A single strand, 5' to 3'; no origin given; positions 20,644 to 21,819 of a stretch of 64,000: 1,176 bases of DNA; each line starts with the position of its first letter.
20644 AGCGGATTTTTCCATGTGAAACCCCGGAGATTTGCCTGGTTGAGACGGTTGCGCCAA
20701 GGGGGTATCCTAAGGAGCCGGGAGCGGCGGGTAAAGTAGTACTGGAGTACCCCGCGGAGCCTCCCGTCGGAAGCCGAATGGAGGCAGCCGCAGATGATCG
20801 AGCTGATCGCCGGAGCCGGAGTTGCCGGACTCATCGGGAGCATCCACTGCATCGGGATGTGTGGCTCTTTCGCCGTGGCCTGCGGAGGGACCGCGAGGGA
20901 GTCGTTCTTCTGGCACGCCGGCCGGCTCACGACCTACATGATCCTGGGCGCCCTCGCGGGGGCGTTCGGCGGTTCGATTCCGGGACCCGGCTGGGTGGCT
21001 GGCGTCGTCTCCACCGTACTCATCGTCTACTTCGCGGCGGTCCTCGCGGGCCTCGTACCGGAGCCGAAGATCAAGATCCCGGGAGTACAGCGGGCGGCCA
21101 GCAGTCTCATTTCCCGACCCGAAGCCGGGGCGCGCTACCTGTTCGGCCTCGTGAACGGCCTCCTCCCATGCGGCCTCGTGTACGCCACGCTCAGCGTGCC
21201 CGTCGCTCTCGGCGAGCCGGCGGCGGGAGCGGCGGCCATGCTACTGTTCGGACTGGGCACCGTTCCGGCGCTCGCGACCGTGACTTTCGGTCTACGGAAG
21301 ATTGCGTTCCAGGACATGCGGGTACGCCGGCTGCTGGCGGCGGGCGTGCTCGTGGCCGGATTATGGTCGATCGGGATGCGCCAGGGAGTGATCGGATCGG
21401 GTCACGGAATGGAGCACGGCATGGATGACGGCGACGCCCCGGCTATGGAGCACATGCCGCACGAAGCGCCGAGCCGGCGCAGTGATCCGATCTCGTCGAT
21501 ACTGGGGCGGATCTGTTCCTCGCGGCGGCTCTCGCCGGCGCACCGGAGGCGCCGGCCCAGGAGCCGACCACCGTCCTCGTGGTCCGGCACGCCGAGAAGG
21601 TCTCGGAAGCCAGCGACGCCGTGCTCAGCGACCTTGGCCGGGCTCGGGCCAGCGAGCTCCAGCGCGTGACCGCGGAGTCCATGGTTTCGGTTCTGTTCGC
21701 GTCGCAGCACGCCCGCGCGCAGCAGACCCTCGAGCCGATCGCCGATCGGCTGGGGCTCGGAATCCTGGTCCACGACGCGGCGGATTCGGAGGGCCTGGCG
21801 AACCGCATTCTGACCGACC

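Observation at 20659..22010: Divergent from ccoN: HCxxMCG membrane protein with Met/His-rich tail plus SixA-like secreted phosphatase (candidate copper-handling module for cbb3)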

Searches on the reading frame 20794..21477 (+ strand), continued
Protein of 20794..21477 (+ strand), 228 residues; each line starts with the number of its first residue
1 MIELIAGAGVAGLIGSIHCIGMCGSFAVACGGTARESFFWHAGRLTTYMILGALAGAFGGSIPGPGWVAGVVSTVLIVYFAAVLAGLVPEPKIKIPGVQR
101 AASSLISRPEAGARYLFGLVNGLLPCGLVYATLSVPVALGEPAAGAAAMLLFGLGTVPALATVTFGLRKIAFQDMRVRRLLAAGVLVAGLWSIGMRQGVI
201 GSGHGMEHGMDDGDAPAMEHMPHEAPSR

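Call 54: fold_search(model_id=the predicted structure, library=pdb)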
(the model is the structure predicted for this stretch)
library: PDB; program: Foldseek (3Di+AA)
matches with E <= 10: 287; with E <= 0.001: 0
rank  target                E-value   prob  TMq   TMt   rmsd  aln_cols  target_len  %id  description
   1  6hfb_B                1.9e-01  0.33  0.21  0.16  11.0       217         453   15  Outward-facing conformation of a multidrug resistance MATE family transporter of the MOP superfamily. (released 2019-06-12)
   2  5vkv_MODEL_1_A        2.0e-01  0.89  0.40  0.41   7.6       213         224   20  Solution NMR structure of the membrane electron transporter CcdA (released 2018-01-31)
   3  7u8o_g                2.1e-01  0.15  0.12  0.17  18.0       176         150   16  Structure of porcine V-ATPase with mEAK7 and SidK, Rotary state 2 (released 2022-07-06)
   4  3vvs_A                2.2e-01  0.47  0.26  0.18  10.4       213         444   15  Crystal structure of MATE in complex with MaD3S (released 2013-04-03)
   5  3vvp_A                2.6e-01  0.20  0.19  0.12  18.1       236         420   19  Crystal structure of MATE in complex with Br-NRF (released 2013-04-03)
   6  4mlb_C                3.1e-01  0.18  0.20  0.12  18.5       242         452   18  Reverse polarity of binding pocket suggests different function of a MOP superfamily transporter from Pyrococcus furios (released 2013-09-25)
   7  8czj_B                3.1e-01  0.13  0.16  0.13  15.7       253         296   14  A bacteria Zrt/Irt-like protein in the apo state (released 2023-02-22)
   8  6vq6_g                3.7e-01  0.11  0.12  0.17  18.7       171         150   17  Mammalian V-ATPase from rat brain - composite model of rotational state 1 bound to ADP and SidK (built from focused re (released 2020-03-18)
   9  6hfb_C                4.2e-01  0.21  0.21  0.15  12.0       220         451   14  Outward-facing conformation of a multidrug resistance MATE family transporter of the MOP superfamily. (released 2019-06-12)
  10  28vj_B                4.4e-01  0.84  0.38  0.26   9.6       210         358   10  NorA bound to miniprotein I-23 (released 2026-04-08)
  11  7uw9_i                4.6e-01  0.12  0.13  0.18  16.3       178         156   13  Citrus V-ATPase State 1, H in contact with subunit a (released 2022-07-06)
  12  6uwf                  5.1e-01  0.15  0.19  0.12  22.7       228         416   19  GltPh in complex with L-aspartate and sodium ions in outward-facing state (released 2020-06-03)
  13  9prr_E                5.1e-01  0.10  0.16  0.14  20.0       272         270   13  X-ray crystal structure of Streptomyces cacaoi PolF in complex with iron and L-isoleucine (released 2025-10-15)
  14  6lz0_A                6.1e-01  0.25  0.25  0.16  21.5       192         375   14  Cryo-EM structure of human MCT1 in complex with Basigin-2 in the presence of lactate (released 2020-12-23)
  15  3vvr_A                6.1e-01  0.25  0.26  0.18  10.4       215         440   15  Crystal structure of MATE in complex with MaD5 (released 2013-04-03)
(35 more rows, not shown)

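Call 65: search_protein_representatives(alignment_id=A2)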
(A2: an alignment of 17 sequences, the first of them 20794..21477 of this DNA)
Query: 17 sequences, 236 profile positions. Proteins with E-value up to 0.001 (for the whole library): 9092; up to 1e-10: 4369; up to 1e-30: 72. The best 150 are listed.
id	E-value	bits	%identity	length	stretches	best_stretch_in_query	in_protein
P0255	6.3e-91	320.2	-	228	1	1-215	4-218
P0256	1.4e-71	256.9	-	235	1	4-221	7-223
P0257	1.7e-70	253.4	-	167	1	50-212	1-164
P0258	5.5e-70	251.7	-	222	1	4-212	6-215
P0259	7.4e-59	215.3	-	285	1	7-200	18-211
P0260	1.0e-57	211.5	-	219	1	2-213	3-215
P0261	1.3e-57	211.2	-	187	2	1-122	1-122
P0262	2.8e-57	210.1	-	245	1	4-217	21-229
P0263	1.0e-55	205.0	-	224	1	4-196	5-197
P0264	1.4e-54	201.2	-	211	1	2-204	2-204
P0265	8.2e-53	195.5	-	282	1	37-213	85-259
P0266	2.3e-51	190.7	-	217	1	1-207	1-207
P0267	3.3e-51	190.2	-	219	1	1-197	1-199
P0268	7.4e-51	189.1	-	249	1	1-199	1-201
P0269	6.4e-50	186.0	-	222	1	1-199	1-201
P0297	4.1e-40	153.9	-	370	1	6-199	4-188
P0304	3.9e-38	147.4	-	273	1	3-196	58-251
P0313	1.9e-35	138.6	-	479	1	6-136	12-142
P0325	1.7e-31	125.7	-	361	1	6-164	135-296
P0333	1.0e-28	116.6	-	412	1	5-219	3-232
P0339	9.1e-28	113.5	-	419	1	6-214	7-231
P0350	3.8e-27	111.5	-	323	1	3-190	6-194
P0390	1.1e-24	103.4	-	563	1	8-201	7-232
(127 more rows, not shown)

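Call 66: search_protein_families(library=pfam, proteins=[P0297, P0313, P0325, P0333, P0339, P0350, P0390, P0259, P0265, P0304], max_evalue=0.001)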
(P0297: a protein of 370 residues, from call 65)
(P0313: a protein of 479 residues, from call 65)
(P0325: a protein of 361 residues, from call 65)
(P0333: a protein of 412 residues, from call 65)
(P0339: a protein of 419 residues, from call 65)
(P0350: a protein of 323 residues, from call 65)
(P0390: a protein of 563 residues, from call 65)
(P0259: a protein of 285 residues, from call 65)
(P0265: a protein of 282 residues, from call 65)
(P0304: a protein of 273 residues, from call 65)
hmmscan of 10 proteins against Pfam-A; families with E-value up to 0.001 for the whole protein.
P0297 (370 aa): 2 families
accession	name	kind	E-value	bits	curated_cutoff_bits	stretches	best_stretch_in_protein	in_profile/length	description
PF13386.12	DsbD_2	-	1.2e-27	97.6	24.9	1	6-179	2-198/199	Cytochrome C biogenesis protein transmembrane region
PF14522.11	Cytochrome_C7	-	2.8e-05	24.3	24.8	0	245-309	13-66/67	Cytochrome c7 and related cytochrome c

P0313 (479 aa): 3 families
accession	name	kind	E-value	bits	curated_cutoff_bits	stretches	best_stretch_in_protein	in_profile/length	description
PF13386.12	DsbD_2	-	4.2e-18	66.4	24.9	1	15-143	3-144/199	Cytochrome C biogenesis protein transmembrane region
PF13088.12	BNR_2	-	5.5e-05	23.1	31.4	0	170-236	215-276/277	BNR repeat-like domain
PF02012.26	BNR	-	0.00038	20.4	27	0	202-211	2-11/12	BNR/Asp-box repeat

P0325 (361 aa): 1 family
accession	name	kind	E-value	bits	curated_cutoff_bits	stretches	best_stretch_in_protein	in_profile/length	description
PF13386.12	DsbD_2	-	1.7e-26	93.8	24.9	1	136-302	1-177/199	Cytochrome C biogenesis protein transmembrane region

P0333 (412 aa): 1 family
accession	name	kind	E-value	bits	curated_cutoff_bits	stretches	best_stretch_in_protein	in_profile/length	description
PF13386.12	DsbD_2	-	1e-44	153.3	24.9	1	6-203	2-198/199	Cytochrome C biogenesis protein transmembrane region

P0339 (419 aa): 1 family
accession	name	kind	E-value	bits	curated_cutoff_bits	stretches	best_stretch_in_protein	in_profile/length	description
PF13386.12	DsbD_2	-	5.3e-42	144.4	24.9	1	8-202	1-198/199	Cytochrome C biogenesis protein transmembrane region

P0350 (323 aa): 1 family
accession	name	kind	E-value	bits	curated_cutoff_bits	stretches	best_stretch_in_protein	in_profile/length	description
PF13386.12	DsbD_2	-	1.1e-29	104.2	24.9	1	12-190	3-194/199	Cytochrome C biogenesis protein transmembrane region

P0390 (563 aa): 4 families
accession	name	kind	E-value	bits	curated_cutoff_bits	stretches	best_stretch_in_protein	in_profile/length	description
PF02630.20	SCO1-SenC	-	1e-48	165.1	22.8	1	260-393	1-133/134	SCO1/SenC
PF13386.12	DsbD_2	-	3.3e-36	125.5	24.9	1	7-223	2-198/199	Cytochrome C biogenesis protein transmembrane region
PF08238.18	Sel1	-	6.6e-13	49.1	30.7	1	458-492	1-35/36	Sel1 repeat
PF00578.27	AhpC-TSA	-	6.3e-05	23.3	26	1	263-330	8-73/124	AhpC/TSA family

P0259 (285 aa): 1 family
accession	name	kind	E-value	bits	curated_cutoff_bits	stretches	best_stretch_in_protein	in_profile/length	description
PF13386.12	DsbD_2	-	5.1e-28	98.8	24.9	1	18-195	1-192/199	Cytochrome C biogenesis protein transmembrane region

P0265 (282 aa): 1 family
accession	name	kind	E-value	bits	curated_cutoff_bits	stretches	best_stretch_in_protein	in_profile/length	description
PF13386.12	DsbD_2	-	2.5e-23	83.5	24.9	1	85-238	35-198/199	Cytochrome C biogenesis protein transmembrane region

P0304 (273 aa): 2 families
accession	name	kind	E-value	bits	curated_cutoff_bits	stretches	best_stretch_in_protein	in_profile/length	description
PF13386.12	DsbD_2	-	1.6e-32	113.5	24.9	1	63-240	2-194/199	Cytochrome C biogenesis protein transmembrane region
PF02683.22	DsbD_TM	-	2.2e-05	24.3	27.1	1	94-221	49-183/219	Cytochrome C biogenesis protein transmembrane domain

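Call 68: find_homologous_proteins(query=P0390, max_evalue=1e-20)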
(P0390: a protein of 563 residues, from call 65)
Query P0390 (563 aa): 44 proteins with E <= 1e-20 among 8000 candidates.
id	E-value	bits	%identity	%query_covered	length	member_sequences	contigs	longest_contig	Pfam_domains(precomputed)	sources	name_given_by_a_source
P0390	0.0e+0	1235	100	100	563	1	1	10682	PF02630.21,PF08238.19,PF13386.13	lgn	-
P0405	2.5e-273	926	78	99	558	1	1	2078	PF02630.21,PF08238.19,PF13386.13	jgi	jgi:hypothetical protein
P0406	2.8e-272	923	79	99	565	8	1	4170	PF02630.21,PF00578.28,PF08238.19,PF13386.13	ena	-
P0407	4.8e-268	909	78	99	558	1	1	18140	PF02630.21,PF08238.19,PF13386.13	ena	-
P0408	6.0e-267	905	75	99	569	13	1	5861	PF02630.21,PF08238.19,PF13386.13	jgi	jgi:hypothetical protein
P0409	8.6e-260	881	73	99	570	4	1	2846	PF02630.21,PF08238.19,PF13386.13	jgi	-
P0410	9.2e-242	822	69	99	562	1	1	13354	PF02630.21,PF08238.19,PF13386.13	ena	-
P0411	6.0e-238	809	68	99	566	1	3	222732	PF02630.21,PF08238.19,PF13386.13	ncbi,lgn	ncbi:MAG: SCO family protein [Kiloniellaceae bacterium]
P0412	5.3e-236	803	67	99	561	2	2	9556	PF02630.21,PF08238.19,PF13386.13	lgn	-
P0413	1.6e-209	715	78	76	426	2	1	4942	PF02630.21,PF08238.19,PF13386.13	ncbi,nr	ncbi:MAG: hypothetical protein GEU89_20660, partial [Kiloniellaceae bacterium]|nr:hypothetical prote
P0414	4.2e-187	641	77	68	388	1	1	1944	PF02630.21,PF08238.19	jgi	jgi:protein SCO1/2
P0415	5.3e-164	565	70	68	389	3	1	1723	PF02630.21,PF08238.19,PF13386.13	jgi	jgi:protein SCO1/2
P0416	4.4e-48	183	39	25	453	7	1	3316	PF08238.19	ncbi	-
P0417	2.1e-44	170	38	71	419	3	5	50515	PF02630.21,PF13386.13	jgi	jgi:cytochrome oxidase Cu insertion factor (SCO1/SenC/PrrC family)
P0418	1.2e-43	168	47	42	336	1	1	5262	PF13386.13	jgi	jgi:sulfite exporter TauE/SafE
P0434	4.8e-35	140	50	28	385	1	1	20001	PF13386.13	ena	-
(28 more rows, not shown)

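Call 69: find_encoding_contigs(protein=P0417, flank=8000, max_places=2)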
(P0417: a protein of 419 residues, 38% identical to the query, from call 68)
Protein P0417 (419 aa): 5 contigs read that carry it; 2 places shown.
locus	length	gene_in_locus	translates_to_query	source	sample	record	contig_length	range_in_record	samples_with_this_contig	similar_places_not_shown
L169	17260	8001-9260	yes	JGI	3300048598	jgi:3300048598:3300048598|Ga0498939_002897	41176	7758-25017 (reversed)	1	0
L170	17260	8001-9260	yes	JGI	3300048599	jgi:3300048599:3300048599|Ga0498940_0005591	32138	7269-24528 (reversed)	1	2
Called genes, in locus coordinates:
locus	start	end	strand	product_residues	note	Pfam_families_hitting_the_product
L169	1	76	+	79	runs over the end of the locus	PF06568:YjiS-like (weak)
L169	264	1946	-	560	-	PF08269:dCache_2, PF17200:sCache_2, PF00672:HAMP (weak), PF00015:MCPsignal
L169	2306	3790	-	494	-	PF00294:PfkB, PF08543:Phos_pyr_kin, PF01467:CTP_transf_like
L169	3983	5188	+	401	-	-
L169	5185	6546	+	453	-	PF00563:EAL (weak)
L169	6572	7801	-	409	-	PF08421:Methyltransf_13, PF13489:Methyltransf_23, PF08241:Methyltransf_11 (weak), PF08242:Methyltransf_12 (weak), PF08484:Methyltransf_14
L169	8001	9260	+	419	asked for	PF13386:DsbD_2, PF02630:SCO1-SenC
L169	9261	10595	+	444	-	PF01656:CbiA, PF13500:AAA_26 (weak), PF07685:GATase_3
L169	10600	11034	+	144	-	PF03692:CxxCxxCC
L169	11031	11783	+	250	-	PF01863:YgjP-like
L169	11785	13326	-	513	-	PF03023:MurJ, PF01554:MatE (weak)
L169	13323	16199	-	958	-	PF08335:GlnD_UR_UTase, PF27444:GlnD_3rd, PF01966:HD, PF24931:ACT_ACR9_3rd, PF01842:ACT (weak), PF24926:ACT_ACR9_C (weak), PF26956:ACT_ACR_D1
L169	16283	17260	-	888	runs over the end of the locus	PF01624:MutS_I, PF05188:MutS_II, PF05192:MutS_III, PF05190:MutS_IV, PF00488:MutS_V, PF27441:MutS_C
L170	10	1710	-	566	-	PF08269:dCache_2, PF17200:sCache_2, PF00672:HAMP (weak), PF00015:MCPsignal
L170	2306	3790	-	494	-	PF00294:PfkB, PF08543:Phos_pyr_kin, PF01467:CTP_transf_like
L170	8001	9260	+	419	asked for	PF13386:DsbD_2, PF02630:SCO1-SenC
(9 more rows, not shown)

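Call 70: find_encoding_contigs(protein=P0411, flank=8000, max_places=1)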
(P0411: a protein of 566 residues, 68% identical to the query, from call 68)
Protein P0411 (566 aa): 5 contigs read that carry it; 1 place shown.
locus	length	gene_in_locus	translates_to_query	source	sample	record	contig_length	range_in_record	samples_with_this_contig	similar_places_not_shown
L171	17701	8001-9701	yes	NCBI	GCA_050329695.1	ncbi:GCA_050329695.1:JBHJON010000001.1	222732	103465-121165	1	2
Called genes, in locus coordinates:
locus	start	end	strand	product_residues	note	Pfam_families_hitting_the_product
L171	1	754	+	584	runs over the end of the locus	PF19443:DAHL, PF00512:HisKA, PF02518:HATPase_c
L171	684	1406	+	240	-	PF00072:Response_reg, PF00196:GerE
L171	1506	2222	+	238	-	PF14686:fn3_3 (weak), PF13620:CarboxypepD_reg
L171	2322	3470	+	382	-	PF00149:Metallophos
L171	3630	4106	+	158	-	PF21342:SoxA-TsdA_cyt-c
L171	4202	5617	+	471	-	PF00115:COX1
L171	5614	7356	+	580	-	PF02433:FixO, PF00034:Cytochrom_C (weak), PF13442:Cytochrome_CBB3, PF00034:Cytochrom_C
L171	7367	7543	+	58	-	PF03597:FixS (faint)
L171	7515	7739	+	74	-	-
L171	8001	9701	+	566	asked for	PF13386:DsbD_2, PF02630:SCO1-SenC, PF08238:Sel1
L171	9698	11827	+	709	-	PF00122:E1-E2_ATPase, PF00702:Hydrolase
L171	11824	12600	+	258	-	PF13513:HEAT_EZ (faint), PF02985:HEAT (faint), PF13646:HEAT_2, PF03130:HEAT_PBS (faint), PF00514:Arm (faint), PF13646:HEAT_2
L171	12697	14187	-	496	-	PF00171:Aldedh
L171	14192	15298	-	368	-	PF02746:MR_MLE_N, PF13378:MR_MLE_C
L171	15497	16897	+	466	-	PF00392:GntR, PF00155:Aminotran_1_2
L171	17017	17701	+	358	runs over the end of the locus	PF01547:SBP_bac_1, PF13531:SBP_bac_11 (faint), PF13416:SBP_bac_8, PF13343:SBP_bac_6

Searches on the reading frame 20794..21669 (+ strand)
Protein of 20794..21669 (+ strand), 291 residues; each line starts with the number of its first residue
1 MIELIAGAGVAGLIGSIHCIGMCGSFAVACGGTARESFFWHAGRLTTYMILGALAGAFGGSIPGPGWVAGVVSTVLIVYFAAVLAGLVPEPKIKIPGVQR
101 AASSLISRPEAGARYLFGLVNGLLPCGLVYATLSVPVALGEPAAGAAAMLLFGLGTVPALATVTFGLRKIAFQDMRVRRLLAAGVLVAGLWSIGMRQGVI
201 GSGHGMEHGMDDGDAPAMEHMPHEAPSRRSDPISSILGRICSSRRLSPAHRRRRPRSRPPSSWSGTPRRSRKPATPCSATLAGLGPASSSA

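Call 7: search_protein_families(library=pfam, proteins=[window:20794-21669:+], max_evalue=0.1)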
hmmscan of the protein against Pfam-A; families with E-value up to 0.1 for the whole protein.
window:20794-21669:+ (291 aa): 1 family
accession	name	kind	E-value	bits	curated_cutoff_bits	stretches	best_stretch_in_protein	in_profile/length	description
PF13386.12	DsbD_2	-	6.1e-32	111.6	24.9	1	10-189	4-197/199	Cytochrome C biogenesis protein transmembrane region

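Call 8: search_protein_families(library=ncbifam, proteins=[window:20794-21669:+], max_evalue=0.1)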
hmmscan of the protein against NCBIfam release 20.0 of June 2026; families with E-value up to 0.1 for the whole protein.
window:20794-21669:+ (291 aa): 1 family
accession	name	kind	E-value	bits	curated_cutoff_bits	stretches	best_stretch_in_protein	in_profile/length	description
NF007454.0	PRK10019.1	subfamily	0.013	14.7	195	1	115-166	185-236/283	nickel/cobalt efflux transporter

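Call 40: list_cluster_members(proteins=[P0126, window:20794-21669:+, P0122])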
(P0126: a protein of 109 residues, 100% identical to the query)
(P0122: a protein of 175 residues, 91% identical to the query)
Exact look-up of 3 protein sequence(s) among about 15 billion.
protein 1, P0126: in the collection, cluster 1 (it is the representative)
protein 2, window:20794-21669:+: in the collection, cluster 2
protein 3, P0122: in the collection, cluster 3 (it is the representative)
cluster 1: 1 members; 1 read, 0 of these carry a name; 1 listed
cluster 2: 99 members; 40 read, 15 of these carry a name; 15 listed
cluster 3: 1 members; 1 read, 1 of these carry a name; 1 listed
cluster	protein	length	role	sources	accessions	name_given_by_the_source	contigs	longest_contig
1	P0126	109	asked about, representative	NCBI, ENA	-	-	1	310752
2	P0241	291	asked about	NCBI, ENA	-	-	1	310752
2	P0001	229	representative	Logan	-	-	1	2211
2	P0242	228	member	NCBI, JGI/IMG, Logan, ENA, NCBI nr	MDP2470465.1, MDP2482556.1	MAG: sulfite exporter TauE/SafE family protein [Candidatus Palauibacterales bacterium] | uncharacterized protein | sulfite exporter TauE/SafE family protein [Candidatus Palauibacterales bacterium]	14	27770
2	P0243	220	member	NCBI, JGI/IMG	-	sulfite exporter TauE/SafE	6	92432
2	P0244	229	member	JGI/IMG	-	sulfite exporter TauE/SafE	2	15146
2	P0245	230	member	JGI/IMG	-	sulfite exporter TauE/SafE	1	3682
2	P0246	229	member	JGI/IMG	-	sulfite exporter TauE/SafE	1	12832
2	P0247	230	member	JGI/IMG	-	sulfite exporter TauE/SafE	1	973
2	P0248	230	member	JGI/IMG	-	sulfite exporter TauE/SafE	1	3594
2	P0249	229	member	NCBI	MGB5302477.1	MAG: sulfite exporter TauE/SafE family protein [Gemmatimonadota bacterium]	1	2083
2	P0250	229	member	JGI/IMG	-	sulfite exporter TauE/SafE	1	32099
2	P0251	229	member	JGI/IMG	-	sulfite exporter TauE/SafE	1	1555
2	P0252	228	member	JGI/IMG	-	sulfite exporter TauE/SafE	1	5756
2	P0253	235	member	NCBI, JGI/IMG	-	sulfite exporter TauE/SafE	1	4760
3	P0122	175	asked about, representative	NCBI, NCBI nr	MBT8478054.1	MAG: histidine phosphatase family protein [Gemmatimonadetes bacterium] | histidine phosphatase family protein [Gemmatimonadota bacterium]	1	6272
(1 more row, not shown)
